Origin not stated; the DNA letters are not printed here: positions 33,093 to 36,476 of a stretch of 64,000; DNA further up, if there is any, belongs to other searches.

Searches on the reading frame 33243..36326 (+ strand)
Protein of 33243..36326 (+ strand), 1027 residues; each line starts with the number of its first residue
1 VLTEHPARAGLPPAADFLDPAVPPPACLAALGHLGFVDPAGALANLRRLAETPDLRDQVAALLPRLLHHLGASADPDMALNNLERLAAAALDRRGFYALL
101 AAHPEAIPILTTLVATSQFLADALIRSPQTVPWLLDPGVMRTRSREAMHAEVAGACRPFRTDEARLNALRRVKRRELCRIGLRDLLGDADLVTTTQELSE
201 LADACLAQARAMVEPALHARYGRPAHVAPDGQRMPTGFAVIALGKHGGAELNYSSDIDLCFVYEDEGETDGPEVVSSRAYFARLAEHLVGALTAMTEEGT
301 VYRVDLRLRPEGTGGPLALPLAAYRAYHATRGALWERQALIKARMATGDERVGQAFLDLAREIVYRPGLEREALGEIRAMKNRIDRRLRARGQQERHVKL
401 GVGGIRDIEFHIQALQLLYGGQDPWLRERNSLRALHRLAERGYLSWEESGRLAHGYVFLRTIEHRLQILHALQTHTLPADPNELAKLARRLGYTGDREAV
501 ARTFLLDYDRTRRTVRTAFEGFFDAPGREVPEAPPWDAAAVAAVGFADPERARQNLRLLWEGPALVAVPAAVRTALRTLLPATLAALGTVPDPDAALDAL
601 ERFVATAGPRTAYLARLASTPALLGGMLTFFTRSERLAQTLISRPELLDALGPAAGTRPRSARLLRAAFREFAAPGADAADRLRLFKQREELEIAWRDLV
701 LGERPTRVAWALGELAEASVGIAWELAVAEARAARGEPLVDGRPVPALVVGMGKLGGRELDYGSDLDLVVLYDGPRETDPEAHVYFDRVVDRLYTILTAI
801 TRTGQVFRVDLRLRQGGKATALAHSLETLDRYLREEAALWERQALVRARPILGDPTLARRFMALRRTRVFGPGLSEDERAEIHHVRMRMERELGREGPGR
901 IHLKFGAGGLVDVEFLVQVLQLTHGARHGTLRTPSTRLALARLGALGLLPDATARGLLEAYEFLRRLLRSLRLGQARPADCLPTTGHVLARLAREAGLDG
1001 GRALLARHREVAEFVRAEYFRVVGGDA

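Call 36: search_protein_families(library=pfam, proteins=[window:33243-36326:+], max_evalue=0.001)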
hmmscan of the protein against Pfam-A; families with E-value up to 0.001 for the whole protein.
window:33243-36326:+ (1027 aa): 3 families
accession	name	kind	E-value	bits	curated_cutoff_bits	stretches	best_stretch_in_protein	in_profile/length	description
PF03710.21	GlnE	-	8e-120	399.3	24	2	110-357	4-250/252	Glutamate-ammonia ligase adenylyltransferase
PF08335.16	GlnD_UR_UTase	-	5.3e-45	153.3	21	2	378-523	1-141/141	GlnD PII-uridylyltransferase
PF03445.19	DUF294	-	2.6e-08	34.3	21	0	191-294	17-100/138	Putative nucleotidyltransferase DUF294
